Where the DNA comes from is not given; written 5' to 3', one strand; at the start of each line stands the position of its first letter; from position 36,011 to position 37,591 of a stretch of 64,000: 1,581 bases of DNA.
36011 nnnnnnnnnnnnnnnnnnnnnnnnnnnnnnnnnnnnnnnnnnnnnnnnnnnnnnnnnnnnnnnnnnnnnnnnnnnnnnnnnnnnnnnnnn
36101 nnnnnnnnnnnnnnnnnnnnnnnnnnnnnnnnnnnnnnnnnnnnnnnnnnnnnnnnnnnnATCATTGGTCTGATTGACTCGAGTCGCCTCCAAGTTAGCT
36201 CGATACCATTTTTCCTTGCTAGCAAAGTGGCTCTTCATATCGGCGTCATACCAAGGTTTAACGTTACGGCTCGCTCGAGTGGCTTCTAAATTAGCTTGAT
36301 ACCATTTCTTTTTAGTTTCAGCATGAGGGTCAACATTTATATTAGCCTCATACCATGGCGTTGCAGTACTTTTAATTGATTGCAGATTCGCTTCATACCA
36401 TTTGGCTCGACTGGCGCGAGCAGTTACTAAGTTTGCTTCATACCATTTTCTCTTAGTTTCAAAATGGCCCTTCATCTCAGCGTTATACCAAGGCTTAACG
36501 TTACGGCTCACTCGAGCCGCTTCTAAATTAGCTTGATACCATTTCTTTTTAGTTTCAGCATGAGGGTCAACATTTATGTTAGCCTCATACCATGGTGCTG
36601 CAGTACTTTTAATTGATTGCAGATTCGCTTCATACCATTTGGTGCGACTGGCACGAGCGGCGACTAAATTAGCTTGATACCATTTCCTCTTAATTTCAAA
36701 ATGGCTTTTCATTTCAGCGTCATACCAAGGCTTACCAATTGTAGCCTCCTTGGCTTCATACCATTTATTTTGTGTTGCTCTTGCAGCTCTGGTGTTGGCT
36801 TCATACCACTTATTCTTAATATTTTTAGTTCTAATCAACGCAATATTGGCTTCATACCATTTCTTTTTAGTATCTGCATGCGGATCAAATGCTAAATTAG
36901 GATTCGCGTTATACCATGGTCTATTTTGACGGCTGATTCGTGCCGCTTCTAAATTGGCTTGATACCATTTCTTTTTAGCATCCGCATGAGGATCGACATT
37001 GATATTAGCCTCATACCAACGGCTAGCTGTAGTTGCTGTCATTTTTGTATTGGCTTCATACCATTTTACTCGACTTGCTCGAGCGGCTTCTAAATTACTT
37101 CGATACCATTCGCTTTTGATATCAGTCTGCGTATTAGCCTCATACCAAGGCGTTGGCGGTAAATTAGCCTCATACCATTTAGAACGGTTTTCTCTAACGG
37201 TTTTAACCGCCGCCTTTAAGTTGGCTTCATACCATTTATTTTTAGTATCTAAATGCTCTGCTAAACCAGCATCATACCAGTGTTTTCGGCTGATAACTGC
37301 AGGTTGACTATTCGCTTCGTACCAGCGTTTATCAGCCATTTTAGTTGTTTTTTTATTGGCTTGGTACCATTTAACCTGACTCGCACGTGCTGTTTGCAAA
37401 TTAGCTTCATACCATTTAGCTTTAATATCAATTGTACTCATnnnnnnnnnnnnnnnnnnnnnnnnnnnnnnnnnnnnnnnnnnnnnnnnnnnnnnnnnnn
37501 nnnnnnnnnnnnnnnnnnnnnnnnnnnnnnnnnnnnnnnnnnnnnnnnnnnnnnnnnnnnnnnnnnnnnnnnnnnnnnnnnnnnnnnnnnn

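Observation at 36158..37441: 427-aa protein made almost entirely of 27 WY(E/Q)AN repeats, with no family I can name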

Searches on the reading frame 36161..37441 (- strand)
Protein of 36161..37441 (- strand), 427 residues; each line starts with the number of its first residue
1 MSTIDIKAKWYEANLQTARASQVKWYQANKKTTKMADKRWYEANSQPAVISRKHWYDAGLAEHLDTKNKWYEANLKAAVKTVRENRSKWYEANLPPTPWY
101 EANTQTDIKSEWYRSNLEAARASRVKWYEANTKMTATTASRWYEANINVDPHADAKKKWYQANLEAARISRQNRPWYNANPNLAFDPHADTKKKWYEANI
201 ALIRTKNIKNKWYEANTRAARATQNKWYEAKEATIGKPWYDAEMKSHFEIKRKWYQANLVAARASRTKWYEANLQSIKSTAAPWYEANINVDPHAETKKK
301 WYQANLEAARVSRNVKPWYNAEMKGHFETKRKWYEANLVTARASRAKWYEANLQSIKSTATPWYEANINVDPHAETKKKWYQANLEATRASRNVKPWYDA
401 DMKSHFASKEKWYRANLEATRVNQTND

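Call 4: search_protein_families(library=pfam, proteins=[window:36161-37441:-], max_evalue=10)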
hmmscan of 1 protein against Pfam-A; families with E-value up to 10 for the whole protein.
window:36161-37441:- (427 aa): 6 families
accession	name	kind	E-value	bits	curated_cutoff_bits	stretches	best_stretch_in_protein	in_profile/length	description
PF05332.16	Vesi_VP2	-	0.00032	21.2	27.7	1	275-311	72-104/113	Vesivirus VP2 protein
PF15495.12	Fimbrillin_C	-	0.0035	18.2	27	1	319-385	10-73/84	Major fimbrial subunit protein type IV, Fimbrillin, C-terminal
PF21192.3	NMD3_OB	-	0.018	15.8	27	0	289-313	7-31/86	NMD3 OB-fold domain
PF01156.24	IU_nuc_hydro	-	0.049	13.7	34.2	1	360-374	156-170/297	Inosine-uridine preferring nucleoside hydrolase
PF11869.14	DUF3389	-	1.5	9.5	25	0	335-348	41-54/75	Protein of unknown function (DUF3389)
PF10922.13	T7-like_gp12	-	3.4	8.4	22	1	211-245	3-37/85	Bacteriophage T7-like, gene 1.2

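Call 5: search_protein_families(library=ncbifam, proteins=[window:36161-37441:-], max_evalue=10)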
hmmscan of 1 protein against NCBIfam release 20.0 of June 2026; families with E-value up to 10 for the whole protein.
window:36161-37441:- (427 aa): 4 families
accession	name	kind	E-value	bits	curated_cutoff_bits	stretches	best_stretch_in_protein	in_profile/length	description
NF047416.1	penta_HetL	equivalog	5.4e-06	26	260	2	7-120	72-186/218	heterocyst differentiation pentapeptide repeat protein HetL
TIGR02097.1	yccV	equivalog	0.00031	21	38.05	3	368-400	22-53/101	heat shock protein HspQ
TIGR01425.1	SRP54_euk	equivalog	0.22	10.3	576.25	1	329-372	124-167/428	signal recognition particle protein SRP54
TIGR03126.1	one_C_fae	equivalog_domain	0.71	10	118.05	0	366-391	110-135/160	formaldehyde-activating enzyme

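Call 6: find_homologous_proteins(query=window:36161-37441:-, max_evalue=0.001)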
Query window:36161-37441:- (427 aa): 1 proteins with E <= 0.001 among 8000 candidates.
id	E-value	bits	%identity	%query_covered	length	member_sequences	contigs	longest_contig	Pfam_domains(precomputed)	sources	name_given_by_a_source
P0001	5.0e-35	139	46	48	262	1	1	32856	-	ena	-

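Call 7: search_solved_structures(query=window:36161-37441:-, max_evalue=10)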
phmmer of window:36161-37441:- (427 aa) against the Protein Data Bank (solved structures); distinct sequences matched with E-value up to 10: 4.
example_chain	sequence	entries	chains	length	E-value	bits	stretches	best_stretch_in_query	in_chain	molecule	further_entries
5dra_A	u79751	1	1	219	0.21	13.7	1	256-366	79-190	3beta1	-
4k7d_A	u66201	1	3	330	1.2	11.2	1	239-292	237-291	E3 ubiquitin-protein ligase parkin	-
4zyn_A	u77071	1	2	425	1.7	10.7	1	239-292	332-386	E3 ubiquitin-protein ligase parkin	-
4k95_A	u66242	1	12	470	1.9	10.5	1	239-292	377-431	E3 ubiquitin-protein ligase parkin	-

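Call 9: find_encoding_contigs(protein=P0001, flank=10000)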
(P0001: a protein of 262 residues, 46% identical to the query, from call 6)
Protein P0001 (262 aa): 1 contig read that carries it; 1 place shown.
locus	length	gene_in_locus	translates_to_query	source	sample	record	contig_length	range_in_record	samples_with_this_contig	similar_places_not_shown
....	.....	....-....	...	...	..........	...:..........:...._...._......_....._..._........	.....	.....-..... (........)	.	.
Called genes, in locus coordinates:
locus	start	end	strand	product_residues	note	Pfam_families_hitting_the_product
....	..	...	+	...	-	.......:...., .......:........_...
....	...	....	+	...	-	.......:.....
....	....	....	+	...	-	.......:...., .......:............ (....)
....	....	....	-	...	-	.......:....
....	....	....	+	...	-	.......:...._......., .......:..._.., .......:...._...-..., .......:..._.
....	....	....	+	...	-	-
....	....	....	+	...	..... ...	-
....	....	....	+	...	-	-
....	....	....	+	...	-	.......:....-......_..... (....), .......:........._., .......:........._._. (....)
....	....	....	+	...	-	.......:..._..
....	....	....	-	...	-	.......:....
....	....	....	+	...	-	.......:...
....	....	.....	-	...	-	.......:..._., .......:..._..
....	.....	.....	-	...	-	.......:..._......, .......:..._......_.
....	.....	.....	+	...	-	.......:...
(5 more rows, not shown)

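Call 10: find_encoding_contigs(protein=window:36161-37441:-, flank=10000)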
Protein window:36161-37441:- (427 aa): 1 contig read that carries it; 1 place shown.
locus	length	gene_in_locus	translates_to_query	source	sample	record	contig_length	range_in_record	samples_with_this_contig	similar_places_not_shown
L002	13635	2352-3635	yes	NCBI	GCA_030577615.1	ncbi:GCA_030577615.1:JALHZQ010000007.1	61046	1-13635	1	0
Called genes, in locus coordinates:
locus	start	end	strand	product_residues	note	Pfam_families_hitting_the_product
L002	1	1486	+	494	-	PF13654:AAA_32, PF20436:LonB_AAA-LID, PF05362:Lon_C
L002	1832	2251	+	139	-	-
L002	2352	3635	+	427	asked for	-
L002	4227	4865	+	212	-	PF00484:Pro_CA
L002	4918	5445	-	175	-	PF04355:BamE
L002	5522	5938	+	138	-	PF01475:FUR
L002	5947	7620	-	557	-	PF02463:SMC_N, PF13476:AAA_23, PF13555:AAA_29 (weak)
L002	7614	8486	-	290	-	PF01513:NAD_kinase, PF20143:NAD_kinase_C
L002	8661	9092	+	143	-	PF00334:NDK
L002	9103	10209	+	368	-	PF21016:RlmN_N, PF04055:Radical_SAM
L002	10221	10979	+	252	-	PF07719:TPR_2 (weak), PF13371:TPR_9 (weak), PF13424:TPR_12, PF13414:TPR_11, PF00515:TPR_1 (weak), PF13424:TPR_12, PF13432:TPR_16, PF14559:TPR_19 (weak), +11 more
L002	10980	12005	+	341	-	PF12844:HTH_19 (weak), PF13413:HTH_25, PF13464:RodZ_C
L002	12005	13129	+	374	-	PF04551:GcpE, PF26540:GcpE_C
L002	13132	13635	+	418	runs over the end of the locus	PF13393:tRNA-synt_His, PF00587:tRNA-synt_2b, PF03129:HGTP_anticodon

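Call 14: find_related_loci(query=A1, collection=genome_contigs, flank=10000)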
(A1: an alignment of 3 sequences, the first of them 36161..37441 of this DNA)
Query A1 (427 aa) in genome_contigs; peptide patterns used: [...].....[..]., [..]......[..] (x = any residue, [..] = any of these).
149 stretches matched a pattern; 56 encode a relative of the query (tblastn E <= 1e-3); 51 distinct loci.
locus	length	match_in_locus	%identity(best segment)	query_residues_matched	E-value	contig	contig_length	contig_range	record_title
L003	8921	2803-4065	79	1-425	0e+0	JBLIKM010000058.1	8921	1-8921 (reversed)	MAG: Methylophagaceae bacterium isolate 3300054695_121 Ga0535665_0011797, whole genome shotgun sequence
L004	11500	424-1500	86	1-427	0e+0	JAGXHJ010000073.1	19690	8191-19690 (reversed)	MAG: Methylophaga sp. isolate LH_M6 k141_893121, whole genome shotgun sequence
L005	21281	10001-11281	84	1-427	0e+0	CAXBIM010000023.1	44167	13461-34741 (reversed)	MAG TPA_asm: uncultured Methylophaga sp. isolate ERR2762111_binner23_Refined_78 genome assembly, contig: ERZ3422204.1231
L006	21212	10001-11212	51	1-425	1e-108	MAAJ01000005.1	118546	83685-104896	Methylophaga sp. 42_25_T18 BD02T18_scaffold_37, whole genome shotgun sequence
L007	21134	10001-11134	54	2-426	1e-106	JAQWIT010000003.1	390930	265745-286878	MAG: Gammaproteobacteria bacterium isolate cluster1_bin.6 k141_482078, whole genome shotgun sequence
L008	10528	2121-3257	53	2-427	8e-105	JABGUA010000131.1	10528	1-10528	MAG: Piscirickettsiaceae bacterium isolate SI034_bin143 k141_1880194, whole genome shotgun sequence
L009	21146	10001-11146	52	1-427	2e-104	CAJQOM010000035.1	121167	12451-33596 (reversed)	MAG: uncultured Gammaproteobacteria bacterium isolate 10_20180529_Bin_109_1 genome assembly, contig: c_000001994543, who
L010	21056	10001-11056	51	5-424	1e-97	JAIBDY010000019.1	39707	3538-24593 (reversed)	MAG: Piscirickettsiaceae bacterium isolate bin.8 k141_656916_length_39707_cov_15.0807, whole genome shotgun sequence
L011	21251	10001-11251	44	2-425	2e-94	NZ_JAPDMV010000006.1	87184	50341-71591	Methylophaga sp. OBS4 NODE_14_length_87184_cov_8.189382, whole genome shotgun sequence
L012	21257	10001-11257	46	2-425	8e-92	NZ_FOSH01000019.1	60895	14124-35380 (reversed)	Methylophaga sulfidovorans strain DSM 11578, whole genome shotgun sequence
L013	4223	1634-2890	45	2-425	3e-91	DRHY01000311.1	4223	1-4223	MAG TPA_asm: Methylophaga aminisulfidivorans isolate HyVt-380 HyVt-380_k145_836633, whole genome shotgun sequence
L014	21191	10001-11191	45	1-425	3e-90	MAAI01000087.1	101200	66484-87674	Methylophaga sp. 41_12_T18 BD02T18_scaffold_54, whole genome shotgun sequence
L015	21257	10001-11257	44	2-425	6e-89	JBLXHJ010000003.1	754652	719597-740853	MAG: Methylophaga sp. isolate ET06-07 T06maxbin_out.041RE.5K@3, whole genome shotgun sequence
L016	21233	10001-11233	45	2-425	1e-88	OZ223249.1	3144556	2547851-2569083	MAG: uncultured Methylophaga sp. isolate be6ea3e9-5828-4cc7-a1a6-125cee3a2ac1 genome assembly, chromosome: 1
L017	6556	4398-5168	65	1-424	2e-87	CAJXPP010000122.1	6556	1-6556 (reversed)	MAG TPA_asm: uncultured Gammaproteobacteria bacterium isolate SRR3933271_bin.2_MetaBAT_v2.12.1_MAG genome assembly, cont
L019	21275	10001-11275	44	1-420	1e-85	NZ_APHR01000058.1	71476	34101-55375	Methylophaga lonarensis MPL Contig58, whole genome shotgun sequence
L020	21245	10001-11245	43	1-427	1e-85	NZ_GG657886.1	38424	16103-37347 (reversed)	Methylophaga thiooxydans DMS010 scf_1104571000271, whole genome shotgun sequence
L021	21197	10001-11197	46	2-424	2e-83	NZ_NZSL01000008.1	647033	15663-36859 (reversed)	MAG: Methylophaga sp. isolate EAC20 35950, whole genome shotgun sequence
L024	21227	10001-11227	44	1-424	2e-82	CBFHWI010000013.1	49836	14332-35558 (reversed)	MAG: Methylophaga sp. isolate Co_bin_337_strict genome assembly, contig: Co_bin_337_strict_c13, whole genome shotgun seq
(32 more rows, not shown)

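Call 18: find_homologous_proteins(query=A2, max_evalue=0.001)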
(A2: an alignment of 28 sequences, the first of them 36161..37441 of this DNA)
Query A2 (28 sequences) (427 aa, profile of the alignment): 7 proteins with E <= 0.001 among 8000 candidates.
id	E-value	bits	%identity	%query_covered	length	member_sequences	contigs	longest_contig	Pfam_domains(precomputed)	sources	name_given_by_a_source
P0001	2.1e-84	302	46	48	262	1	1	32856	-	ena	-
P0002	5.5e-74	268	47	38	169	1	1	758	-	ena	-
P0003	9.1e-10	56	33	28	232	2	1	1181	PF01844.30,PF14279.13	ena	-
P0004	1.0e-6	46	38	18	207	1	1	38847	PF01844.30,PF14279.13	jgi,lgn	jgi:5-methylcytosine-specific restriction endonuclease McrA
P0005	1.1e-4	39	35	19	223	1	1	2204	PF01844.30,PF14279.13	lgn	-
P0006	2.4e-4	38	30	32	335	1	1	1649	-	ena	-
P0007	3.6e-4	38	40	13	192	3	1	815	-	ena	-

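Call 33: search_protein_families(library=pfam, proteins=[P0003, P0004, P0005, P0006, P0007], max_evalue=0.1)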
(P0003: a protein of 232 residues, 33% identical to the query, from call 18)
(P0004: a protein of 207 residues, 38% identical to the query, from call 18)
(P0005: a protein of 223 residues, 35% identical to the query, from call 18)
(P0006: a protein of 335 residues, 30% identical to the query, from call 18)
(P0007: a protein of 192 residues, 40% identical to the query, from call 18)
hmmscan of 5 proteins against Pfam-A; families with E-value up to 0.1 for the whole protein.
P0003 (232 aa): 3 families
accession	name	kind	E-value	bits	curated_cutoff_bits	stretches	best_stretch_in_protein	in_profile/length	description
PF14279.12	HNH_5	-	5.5e-12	45.9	27.5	1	181-231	1-53/56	HNH endonuclease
PF01844.29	HNH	-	2.8e-11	43.8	21.4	1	181-223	1-46/47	HNH endonuclease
PF13395.12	HNH_4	-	0.00084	19.7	22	1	191-225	18-52/54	HNH endonuclease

P0004 (207 aa): 3 families
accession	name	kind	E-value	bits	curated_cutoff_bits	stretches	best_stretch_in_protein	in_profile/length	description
PF01844.29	HNH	-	3.2e-10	40.4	21.4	1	151-193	3-46/47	HNH endonuclease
PF14279.12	HNH_5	-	2.5e-06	27.8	27.5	1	152-193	4-45/56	HNH endonuclease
PF13395.12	HNH_4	-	0.0053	17.1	22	1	161-196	18-53/54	HNH endonuclease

P0005 (223 aa): 4 families
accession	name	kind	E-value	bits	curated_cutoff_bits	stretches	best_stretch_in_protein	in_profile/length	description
PF14279.12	HNH_5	-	9.6e-11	41.9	27.5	1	157-203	1-50/56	HNH endonuclease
PF01844.29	HNH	-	7.9e-10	39.2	21.4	1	157-198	1-46/47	HNH endonuclease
PF13395.12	HNH_4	-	0.00019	21.7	22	1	164-200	16-52/54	HNH endonuclease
PF16018.10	Anillin_N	-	0.065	14.3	27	0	73-139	2-65/87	Anillin N-terminus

P0006 (335 aa): 0 families

P0007 (192 aa): 1 family
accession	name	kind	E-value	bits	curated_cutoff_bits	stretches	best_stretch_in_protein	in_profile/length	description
PF14570.12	zf-RING_4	-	0.07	13.4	27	0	6-30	21-46/48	RING/Ubox like zinc-binding domain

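Call 34: search_protein_families(library=phrogs, proteins=[window:36161-37441:-, P0003, P0004, P0006], max_evalue=0.01)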
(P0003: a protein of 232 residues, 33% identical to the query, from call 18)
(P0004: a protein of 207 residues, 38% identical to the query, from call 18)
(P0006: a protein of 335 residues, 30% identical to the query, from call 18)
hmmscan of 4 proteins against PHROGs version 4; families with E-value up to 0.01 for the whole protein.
window:36161-37441:- (427 aa): 1 family
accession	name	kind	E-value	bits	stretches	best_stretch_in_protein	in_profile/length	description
phrog_8331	-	unknown function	0.00055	20.7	0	106-133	67-94/131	-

P0003 (232 aa): 26 families (the best 25 are shown)
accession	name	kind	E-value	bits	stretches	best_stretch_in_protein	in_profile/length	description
phrog_1035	-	DNA, RNA and nucleotide metabolism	4.1e-28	100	1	8-231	64-220/271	endonuclease VII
phrog_2118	-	DNA, RNA and nucleotide metabolism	5e-17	63.4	1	144-231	142-231/301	HNH endonuclease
phrog_2214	-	DNA, RNA and nucleotide metabolism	4.9e-13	50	1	164-231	178-246/429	HNH endonuclease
phrog_8660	-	DNA, RNA and nucleotide metabolism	2.4e-12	48.4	1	101-230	45-185/196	HNH endonuclease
phrog_338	-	DNA, RNA and nucleotide metabolism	2.3e-11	44.7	1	151-227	176-265/340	HNH endonuclease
phrog_16726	-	DNA, RNA and nucleotide metabolism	7.3e-11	43.3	1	178-229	93-148/308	HNH endonuclease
phrog_2914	-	DNA, RNA and nucleotide metabolism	2.1e-10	41.6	1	102-227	27-141/190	endonuclease VII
phrog_6050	-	DNA, RNA and nucleotide metabolism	2.9e-09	37.2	1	157-229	291-367/402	HNH endonuclease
phrog_2340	-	DNA, RNA and nucleotide metabolism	8.4e-09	36.8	1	4-108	5-109/171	endonuclease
phrog_14314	-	DNA, RNA and nucleotide metabolism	8.5e-09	37.1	1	178-223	16-63/252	HNH endonuclease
phrog_5718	-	DNA, RNA and nucleotide metabolism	2.6e-08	34.3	1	162-228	112-180/394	HNH endonuclease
phrog_16986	-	unknown function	6.7e-07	30.1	1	174-224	16-68/248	-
phrog_7785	-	DNA, RNA and nucleotide metabolism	7.4e-07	30.2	1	106-227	8-117/147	HNH endonuclease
phrog_22283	-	unknown function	8e-07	30.1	1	175-231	19-78/135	-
phrog_1271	-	DNA, RNA and nucleotide metabolism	3.5e-06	27.6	1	8-228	156-322/361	HNH endonuclease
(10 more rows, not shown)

P0004 (207 aa): 22 families
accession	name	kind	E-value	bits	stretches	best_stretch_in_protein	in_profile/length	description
phrog_1035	-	DNA, RNA and nucleotide metabolism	5.4e-23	83.2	1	1-200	61-219/271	endonuclease VII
phrog_6050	-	DNA, RNA and nucleotide metabolism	4e-12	46.7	1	139-197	305-363/402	HNH endonuclease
phrog_2118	-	DNA, RNA and nucleotide metabolism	1.7e-11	45.2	1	89-202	121-232/301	HNH endonuclease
phrog_8660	-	DNA, RNA and nucleotide metabolism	2e-08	35.5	1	6-200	16-185/196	HNH endonuclease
phrog_2214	-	DNA, RNA and nucleotide metabolism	2.2e-08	34.7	1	143-206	189-251/429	HNH endonuclease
phrog_338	-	DNA, RNA and nucleotide metabolism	2e-07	31.7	1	92-198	153-266/340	HNH endonuclease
phrog_7785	-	DNA, RNA and nucleotide metabolism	3.1e-07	31.5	1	91-197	11-120/147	HNH endonuclease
phrog_9645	-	DNA, RNA and nucleotide metabolism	5.5e-07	30.4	1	136-198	12-76/168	HNH endonuclease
phrog_2914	-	DNA, RNA and nucleotide metabolism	9e-07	29.8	1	61-201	19-146/190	endonuclease VII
phrog_5718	-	DNA, RNA and nucleotide metabolism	1.1e-06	28.9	1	117-199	99-181/394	HNH endonuclease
phrog_589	-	DNA, RNA and nucleotide metabolism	1.2e-06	29.4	1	127-202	73-149/179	HNH endonuclease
phrog_333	-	DNA, RNA and nucleotide metabolism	1.8e-06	29.2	1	139-195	27-82/138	HNH endonuclease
phrog_7091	-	DNA, RNA and nucleotide metabolism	1.7e-05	26.1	0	65-98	65-98/132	HNH endonuclease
phrog_17283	-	DNA, RNA and nucleotide metabolism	0.00021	22.5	1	163-194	11-43/71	HNH endonuclease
phrog_14214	-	unknown function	0.00071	20.7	0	25-64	11-52/58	-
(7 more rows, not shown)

P0006 (335 aa): 7 families
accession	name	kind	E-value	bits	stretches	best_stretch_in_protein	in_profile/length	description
phrog_1035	-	DNA, RNA and nucleotide metabolism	7.7e-13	49.9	0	1-319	63-213/271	endonuclease VII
phrog_2340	-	DNA, RNA and nucleotide metabolism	5.1e-10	40.7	1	1-97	8-107/171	endonuclease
phrog_2633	-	DNA, RNA and nucleotide metabolism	3.1e-06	28.4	1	1-50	13-62/142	endonuclease VII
phrog_5558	-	moron, auxiliary metabolic gene and host takeover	4.8e-05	24.6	1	1-39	65-103/130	Lar-like restriction alleviation protein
phrog_12813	-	unknown function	0.00017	22.5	1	2-38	154-190/199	-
phrog_28061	-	unknown function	0.0012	20.3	1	271-321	6-58/62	-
phrog_2255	-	DNA, RNA and nucleotide metabolism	0.004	17.6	1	1-42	53-93/211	HNH endonuclease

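Call 38: search_solved_structures(query=A2, max_evalue=10, show_alignments=2)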
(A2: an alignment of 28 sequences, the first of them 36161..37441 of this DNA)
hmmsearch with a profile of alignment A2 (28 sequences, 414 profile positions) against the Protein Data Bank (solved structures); distinct sequences matched with E-value up to 10: 1.
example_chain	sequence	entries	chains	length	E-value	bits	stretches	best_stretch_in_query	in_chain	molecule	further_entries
2x1g_F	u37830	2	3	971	0.76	11.7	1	274-350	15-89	CADMUS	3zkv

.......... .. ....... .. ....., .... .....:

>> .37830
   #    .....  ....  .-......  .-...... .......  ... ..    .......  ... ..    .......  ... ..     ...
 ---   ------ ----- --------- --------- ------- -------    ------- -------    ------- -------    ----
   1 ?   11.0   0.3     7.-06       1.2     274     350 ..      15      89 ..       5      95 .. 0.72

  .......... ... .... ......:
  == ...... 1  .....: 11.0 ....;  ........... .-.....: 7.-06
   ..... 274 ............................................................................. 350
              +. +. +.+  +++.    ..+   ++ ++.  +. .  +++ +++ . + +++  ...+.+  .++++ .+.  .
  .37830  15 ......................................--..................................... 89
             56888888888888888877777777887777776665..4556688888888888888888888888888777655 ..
